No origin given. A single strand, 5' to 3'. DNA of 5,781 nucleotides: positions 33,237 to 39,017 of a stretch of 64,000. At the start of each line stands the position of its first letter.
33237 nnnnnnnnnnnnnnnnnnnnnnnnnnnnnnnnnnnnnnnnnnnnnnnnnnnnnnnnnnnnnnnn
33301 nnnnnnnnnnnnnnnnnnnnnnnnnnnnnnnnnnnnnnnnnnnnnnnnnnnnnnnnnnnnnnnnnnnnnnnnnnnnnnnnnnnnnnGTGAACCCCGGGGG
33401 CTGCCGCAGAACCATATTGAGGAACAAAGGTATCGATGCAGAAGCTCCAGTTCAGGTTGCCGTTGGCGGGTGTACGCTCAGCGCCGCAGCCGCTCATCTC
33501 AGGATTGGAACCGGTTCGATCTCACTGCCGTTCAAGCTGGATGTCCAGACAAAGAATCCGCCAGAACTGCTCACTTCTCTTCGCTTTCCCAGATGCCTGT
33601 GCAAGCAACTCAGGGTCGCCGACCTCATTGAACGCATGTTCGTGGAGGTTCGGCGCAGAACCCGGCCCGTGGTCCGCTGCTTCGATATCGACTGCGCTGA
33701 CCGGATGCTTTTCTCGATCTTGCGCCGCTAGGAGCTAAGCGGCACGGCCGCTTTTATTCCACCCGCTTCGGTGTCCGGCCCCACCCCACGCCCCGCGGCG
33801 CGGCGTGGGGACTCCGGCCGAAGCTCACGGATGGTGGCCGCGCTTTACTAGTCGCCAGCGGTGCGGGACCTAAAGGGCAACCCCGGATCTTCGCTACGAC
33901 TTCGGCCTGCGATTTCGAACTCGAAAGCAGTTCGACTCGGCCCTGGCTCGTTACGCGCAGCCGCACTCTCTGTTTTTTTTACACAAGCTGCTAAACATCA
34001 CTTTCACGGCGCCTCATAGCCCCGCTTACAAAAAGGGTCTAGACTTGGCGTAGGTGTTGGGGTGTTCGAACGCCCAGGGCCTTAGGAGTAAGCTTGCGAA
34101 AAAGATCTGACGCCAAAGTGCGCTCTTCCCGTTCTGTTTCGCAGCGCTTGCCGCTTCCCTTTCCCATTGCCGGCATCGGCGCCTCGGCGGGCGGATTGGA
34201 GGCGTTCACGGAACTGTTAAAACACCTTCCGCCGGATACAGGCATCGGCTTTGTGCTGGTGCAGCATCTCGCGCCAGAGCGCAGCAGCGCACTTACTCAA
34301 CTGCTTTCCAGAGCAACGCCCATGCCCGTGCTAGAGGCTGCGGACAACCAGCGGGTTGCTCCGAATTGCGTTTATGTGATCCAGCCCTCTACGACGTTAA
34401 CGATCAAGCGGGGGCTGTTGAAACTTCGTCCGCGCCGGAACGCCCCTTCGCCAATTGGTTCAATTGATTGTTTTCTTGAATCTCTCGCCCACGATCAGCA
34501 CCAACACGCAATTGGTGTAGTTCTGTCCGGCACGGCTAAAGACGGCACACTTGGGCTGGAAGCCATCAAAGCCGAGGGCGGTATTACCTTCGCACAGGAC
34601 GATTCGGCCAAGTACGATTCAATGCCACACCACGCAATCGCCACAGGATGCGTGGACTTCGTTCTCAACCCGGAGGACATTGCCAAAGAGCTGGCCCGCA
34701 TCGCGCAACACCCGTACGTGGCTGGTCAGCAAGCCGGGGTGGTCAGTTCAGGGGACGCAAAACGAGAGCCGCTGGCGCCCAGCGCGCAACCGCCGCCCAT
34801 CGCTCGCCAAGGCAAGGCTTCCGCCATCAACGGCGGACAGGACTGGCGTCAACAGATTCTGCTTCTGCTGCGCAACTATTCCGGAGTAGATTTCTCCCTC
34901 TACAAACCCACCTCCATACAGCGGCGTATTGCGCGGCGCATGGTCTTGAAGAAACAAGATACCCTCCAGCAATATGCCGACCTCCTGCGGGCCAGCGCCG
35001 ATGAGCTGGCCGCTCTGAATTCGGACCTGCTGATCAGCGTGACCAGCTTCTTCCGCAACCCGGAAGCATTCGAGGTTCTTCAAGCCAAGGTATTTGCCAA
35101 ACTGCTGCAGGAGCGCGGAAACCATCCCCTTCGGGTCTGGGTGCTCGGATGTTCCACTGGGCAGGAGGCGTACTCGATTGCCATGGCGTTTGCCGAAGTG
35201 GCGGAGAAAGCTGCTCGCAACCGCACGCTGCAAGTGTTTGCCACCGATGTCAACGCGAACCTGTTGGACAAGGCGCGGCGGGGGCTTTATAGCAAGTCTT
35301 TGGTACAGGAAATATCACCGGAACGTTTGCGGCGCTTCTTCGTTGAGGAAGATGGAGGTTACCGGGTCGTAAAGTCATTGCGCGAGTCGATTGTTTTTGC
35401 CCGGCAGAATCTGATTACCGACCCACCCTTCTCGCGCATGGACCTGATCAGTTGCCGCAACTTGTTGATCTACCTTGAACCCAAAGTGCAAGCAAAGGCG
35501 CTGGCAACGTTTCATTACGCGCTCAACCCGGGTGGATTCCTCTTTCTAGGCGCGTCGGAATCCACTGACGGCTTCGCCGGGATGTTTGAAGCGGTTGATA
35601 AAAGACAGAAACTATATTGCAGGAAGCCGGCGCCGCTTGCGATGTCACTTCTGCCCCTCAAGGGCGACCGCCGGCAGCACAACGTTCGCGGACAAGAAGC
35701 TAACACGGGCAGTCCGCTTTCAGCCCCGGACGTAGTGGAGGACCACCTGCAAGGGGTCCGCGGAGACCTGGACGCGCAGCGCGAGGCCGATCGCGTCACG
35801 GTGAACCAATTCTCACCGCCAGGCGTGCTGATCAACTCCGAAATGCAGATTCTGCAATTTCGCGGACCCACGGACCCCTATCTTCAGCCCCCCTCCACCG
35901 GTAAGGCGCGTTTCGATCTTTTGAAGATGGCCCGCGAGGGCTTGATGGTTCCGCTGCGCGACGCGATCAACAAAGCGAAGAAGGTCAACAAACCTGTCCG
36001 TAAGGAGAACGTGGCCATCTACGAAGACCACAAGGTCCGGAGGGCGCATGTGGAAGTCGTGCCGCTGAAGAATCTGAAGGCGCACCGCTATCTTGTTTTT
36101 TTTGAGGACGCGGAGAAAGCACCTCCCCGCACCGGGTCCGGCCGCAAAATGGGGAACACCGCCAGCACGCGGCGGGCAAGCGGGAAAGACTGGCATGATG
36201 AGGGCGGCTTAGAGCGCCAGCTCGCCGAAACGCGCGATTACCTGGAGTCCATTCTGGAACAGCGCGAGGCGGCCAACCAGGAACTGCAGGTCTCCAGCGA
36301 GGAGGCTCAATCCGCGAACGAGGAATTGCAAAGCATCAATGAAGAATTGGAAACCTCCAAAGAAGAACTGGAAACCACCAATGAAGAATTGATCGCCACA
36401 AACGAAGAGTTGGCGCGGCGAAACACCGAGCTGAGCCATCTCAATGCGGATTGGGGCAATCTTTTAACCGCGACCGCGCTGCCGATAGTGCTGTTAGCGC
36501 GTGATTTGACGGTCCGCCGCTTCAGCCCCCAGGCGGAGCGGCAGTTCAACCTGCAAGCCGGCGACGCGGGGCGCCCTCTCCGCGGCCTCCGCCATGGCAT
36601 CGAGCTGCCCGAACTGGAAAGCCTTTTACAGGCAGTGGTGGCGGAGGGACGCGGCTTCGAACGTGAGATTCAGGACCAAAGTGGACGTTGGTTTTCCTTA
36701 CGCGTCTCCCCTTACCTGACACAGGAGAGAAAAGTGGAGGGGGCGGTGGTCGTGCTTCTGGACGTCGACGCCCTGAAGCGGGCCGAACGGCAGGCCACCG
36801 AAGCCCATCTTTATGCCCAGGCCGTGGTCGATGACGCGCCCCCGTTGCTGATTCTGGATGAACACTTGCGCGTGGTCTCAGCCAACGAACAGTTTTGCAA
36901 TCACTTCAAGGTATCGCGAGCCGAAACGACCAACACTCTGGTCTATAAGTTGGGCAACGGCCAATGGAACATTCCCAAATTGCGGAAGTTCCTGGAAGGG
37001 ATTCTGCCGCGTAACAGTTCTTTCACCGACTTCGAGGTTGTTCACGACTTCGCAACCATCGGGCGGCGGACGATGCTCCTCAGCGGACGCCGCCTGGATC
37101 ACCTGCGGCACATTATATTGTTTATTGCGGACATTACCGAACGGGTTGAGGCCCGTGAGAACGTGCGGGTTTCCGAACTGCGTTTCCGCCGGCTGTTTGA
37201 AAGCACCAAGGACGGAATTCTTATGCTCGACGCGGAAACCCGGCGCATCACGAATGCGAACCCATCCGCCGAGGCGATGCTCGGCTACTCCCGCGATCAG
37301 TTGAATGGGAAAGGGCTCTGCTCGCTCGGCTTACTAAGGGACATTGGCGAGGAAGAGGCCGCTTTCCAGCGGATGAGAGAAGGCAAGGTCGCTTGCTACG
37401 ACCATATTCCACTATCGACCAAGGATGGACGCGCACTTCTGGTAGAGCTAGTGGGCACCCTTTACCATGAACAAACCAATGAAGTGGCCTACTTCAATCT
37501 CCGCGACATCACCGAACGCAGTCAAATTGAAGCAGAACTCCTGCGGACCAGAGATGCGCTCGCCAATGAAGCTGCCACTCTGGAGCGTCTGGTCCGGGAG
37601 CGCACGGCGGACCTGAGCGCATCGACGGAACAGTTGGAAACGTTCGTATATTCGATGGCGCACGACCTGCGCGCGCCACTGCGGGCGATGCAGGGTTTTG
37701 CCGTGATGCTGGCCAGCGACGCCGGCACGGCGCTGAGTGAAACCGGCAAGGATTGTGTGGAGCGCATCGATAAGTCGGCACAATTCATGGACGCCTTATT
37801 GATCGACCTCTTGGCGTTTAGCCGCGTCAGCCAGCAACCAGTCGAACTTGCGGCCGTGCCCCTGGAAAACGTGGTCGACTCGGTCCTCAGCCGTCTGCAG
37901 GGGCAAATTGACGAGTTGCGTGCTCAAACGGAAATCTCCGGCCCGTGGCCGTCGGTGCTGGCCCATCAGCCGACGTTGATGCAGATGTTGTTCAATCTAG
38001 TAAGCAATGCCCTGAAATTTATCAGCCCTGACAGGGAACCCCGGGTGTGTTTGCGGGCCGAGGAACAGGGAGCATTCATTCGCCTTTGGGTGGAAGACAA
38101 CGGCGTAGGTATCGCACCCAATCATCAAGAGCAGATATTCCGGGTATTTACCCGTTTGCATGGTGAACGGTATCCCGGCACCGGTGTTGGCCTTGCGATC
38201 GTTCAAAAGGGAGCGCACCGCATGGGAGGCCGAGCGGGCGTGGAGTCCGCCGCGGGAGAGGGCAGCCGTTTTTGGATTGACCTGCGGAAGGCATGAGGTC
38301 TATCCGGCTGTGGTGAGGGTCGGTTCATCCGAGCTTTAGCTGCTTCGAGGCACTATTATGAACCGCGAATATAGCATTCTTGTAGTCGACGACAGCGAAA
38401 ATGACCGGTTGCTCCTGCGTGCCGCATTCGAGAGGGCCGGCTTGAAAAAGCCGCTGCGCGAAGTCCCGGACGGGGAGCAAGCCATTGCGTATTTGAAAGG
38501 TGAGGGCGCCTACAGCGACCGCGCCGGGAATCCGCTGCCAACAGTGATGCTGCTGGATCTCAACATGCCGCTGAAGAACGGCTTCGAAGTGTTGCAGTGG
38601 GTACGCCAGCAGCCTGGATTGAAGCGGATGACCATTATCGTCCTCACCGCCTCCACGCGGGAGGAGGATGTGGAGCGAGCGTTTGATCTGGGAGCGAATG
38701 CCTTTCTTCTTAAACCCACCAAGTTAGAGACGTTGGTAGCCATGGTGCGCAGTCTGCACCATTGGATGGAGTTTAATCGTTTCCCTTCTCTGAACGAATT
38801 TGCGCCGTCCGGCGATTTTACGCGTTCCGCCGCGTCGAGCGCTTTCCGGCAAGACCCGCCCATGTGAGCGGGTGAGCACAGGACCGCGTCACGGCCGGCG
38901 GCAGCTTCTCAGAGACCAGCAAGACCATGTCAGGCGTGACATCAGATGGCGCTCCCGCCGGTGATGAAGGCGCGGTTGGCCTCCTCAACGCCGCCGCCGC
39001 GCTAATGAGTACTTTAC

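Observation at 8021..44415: Dense family of modular, hairpin-rich intergenic elements with compensatory base changes (family 1: seven loci)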

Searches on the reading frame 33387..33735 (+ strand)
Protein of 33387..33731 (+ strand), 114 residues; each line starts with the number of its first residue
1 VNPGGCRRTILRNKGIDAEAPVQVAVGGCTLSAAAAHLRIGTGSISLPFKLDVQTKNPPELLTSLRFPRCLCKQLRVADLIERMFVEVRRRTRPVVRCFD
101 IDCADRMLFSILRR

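Call 20: search_protein_families(library=pfam, proteins=[window:33387-33731:+])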
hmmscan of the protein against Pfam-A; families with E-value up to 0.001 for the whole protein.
window:33387-33731:+ (114 aa): 0 families

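Call 82: search_protein_families(library=ncbifam, proteins=[window:33387-33731:+], max_evalue=0.001)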
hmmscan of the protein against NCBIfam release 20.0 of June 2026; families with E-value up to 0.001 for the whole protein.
window:33387-33731:+ (114 aa): 1 family
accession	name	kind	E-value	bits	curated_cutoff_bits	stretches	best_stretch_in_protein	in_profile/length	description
NF033543.2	transpos_IS256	equivalog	3.6e-05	22.9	150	1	50-112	272-335/338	IS256 family transposase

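Call 85: find_homologous_proteins(query=window:33387-33728:+, max_evalue=0.01)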
Query window:33387-33728:+: 9 candidates shared short words with the query, none scored E <= 0.01.
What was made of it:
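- The remnant has no detectable relatives (call 85), so its ends cannot be compared.
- Tried and rejected: There were no hits (call 85).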

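Call 87: search_protein_families(library=pfam, proteins=[window:33387-33728:+, window:33436-33735:+], max_evalue=10)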
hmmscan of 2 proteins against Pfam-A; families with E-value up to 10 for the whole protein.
window:33387-33728:+ (114 aa): 1 family
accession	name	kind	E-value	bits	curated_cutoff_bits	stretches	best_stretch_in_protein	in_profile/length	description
PF00872.24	Transposase_mut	-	0.045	13.1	21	1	59-112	316-369/379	Transposase, Mutator family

window:33436-33735:+ (100 aa): 0 families
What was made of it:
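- On Classical DDE-type MITE: The IS256-like remnant next to D has no retrievable relatives (calls 82, 85, 87).
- Checked: A degenerate IS256-like transposase remnant ends 7 nt before D (calls 82, 87).
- An IS256/Mutator transposase C-terminal remnant ends 7 nt before D (NCBIfam E=3.6e-5, call 82; Pfam PF00872 E=0.045, call 87).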

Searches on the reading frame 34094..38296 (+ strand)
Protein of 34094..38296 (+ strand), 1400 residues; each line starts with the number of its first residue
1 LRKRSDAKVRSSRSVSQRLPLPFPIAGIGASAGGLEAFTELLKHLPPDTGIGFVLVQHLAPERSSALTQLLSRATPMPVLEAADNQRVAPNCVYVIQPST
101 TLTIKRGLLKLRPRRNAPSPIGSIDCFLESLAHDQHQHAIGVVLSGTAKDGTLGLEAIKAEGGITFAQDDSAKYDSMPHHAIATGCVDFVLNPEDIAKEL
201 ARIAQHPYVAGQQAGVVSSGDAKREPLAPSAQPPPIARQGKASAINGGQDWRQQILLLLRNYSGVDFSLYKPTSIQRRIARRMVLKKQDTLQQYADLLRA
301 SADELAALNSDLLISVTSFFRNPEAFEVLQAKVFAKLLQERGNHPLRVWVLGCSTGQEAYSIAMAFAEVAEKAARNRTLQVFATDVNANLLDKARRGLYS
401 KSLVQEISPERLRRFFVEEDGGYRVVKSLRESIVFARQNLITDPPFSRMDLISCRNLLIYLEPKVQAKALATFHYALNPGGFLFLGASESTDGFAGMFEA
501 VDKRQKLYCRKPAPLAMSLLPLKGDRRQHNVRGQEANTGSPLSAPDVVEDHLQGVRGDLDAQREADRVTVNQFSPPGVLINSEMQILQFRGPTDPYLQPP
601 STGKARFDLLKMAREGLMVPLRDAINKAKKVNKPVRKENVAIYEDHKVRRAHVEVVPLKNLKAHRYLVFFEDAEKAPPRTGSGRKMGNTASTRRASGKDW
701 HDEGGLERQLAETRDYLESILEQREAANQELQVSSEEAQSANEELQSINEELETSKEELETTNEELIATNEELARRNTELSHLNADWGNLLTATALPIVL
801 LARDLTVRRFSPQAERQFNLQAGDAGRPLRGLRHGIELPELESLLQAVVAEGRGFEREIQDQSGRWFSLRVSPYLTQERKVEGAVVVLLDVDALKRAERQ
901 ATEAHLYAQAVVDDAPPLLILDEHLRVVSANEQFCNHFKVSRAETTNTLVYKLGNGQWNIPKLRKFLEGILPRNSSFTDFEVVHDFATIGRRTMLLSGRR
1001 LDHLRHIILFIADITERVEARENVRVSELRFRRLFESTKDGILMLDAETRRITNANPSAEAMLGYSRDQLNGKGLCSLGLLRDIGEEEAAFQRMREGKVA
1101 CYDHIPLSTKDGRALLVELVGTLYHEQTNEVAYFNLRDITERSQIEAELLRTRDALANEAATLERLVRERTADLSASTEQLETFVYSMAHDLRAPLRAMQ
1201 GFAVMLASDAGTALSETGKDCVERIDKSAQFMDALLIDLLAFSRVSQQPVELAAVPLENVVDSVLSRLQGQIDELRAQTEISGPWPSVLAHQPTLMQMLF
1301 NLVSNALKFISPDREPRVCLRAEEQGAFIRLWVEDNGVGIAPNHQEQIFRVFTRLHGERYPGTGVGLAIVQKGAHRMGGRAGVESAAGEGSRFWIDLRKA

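Call 20: search_protein_families(library=pfam, proteins=[window:34094-38296:+])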
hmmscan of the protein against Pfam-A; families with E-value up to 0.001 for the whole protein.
window:34094-38296:+ (1400 aa): 12 families
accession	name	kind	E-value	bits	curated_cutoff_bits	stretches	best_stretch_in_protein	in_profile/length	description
PF01739.24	CheR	-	8e-54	182.5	27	1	316-504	2-192/195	CheR methyltransferase, SAM binding domain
PF01339.22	CheB_methylest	-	1.6e-52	178.2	24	1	27-200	2-174/174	CheB methylesterase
PF02518.31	HATPase_c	-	4.9e-21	75.7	26.4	1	1292-1398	3-108/111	Histidine kinase-, DNA gyrase B-, and HSP90-like ATPase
PF13596.12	PAS_10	-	9e-21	75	22.1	1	789-891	3-105/106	PAS domain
PF08448.16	PAS_4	-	1.3e-20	74.1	23.1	2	1035-1143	1-109/110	PAS fold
PF00989.32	PAS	-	6.1e-19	68.5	22.6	2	1030-1134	2-108/113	PAS fold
PF13426.13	PAS_9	-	1.4e-16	61.1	27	1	1040-1141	2-103/103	PAS domain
PF13188.13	PAS_8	-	8.9e-14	51.3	21.8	1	1030-1077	2-49/65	PAS domain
PF03705.20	CheR_N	-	1.2e-11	44.5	27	1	253-300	4-51/53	CheR methyltransferase, all-alpha domain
PF00512.31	HisKA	-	2.3e-10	40.8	26.9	1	1181-1246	2-64/66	His Kinase A (phospho-acceptor) domain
PF13649.12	Methyltransf_25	-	9.4e-06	26.7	27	0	441-481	55-97/97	Methyltransferase domain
PF08242.18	Methyltransf_12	-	0.00012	23.1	30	0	351-483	3-98/98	Methyltransferase domain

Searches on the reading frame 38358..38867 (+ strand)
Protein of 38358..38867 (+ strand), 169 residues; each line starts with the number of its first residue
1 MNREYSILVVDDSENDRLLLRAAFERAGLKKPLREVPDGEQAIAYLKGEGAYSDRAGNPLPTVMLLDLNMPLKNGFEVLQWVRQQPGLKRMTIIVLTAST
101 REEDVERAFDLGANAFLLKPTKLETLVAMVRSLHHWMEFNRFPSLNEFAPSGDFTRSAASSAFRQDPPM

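Call 57: search_protein_families(library=pfam, proteins=[window:38358-38867:+], max_evalue=0.00001)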
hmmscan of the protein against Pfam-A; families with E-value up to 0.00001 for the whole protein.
window:38358-38867:+ (169 aa): 1 family
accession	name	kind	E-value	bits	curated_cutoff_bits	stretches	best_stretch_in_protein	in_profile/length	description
PF00072.30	Response_reg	-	3.6e-21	75.8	30.2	1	7-131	1-111/111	Response regulator receiver domain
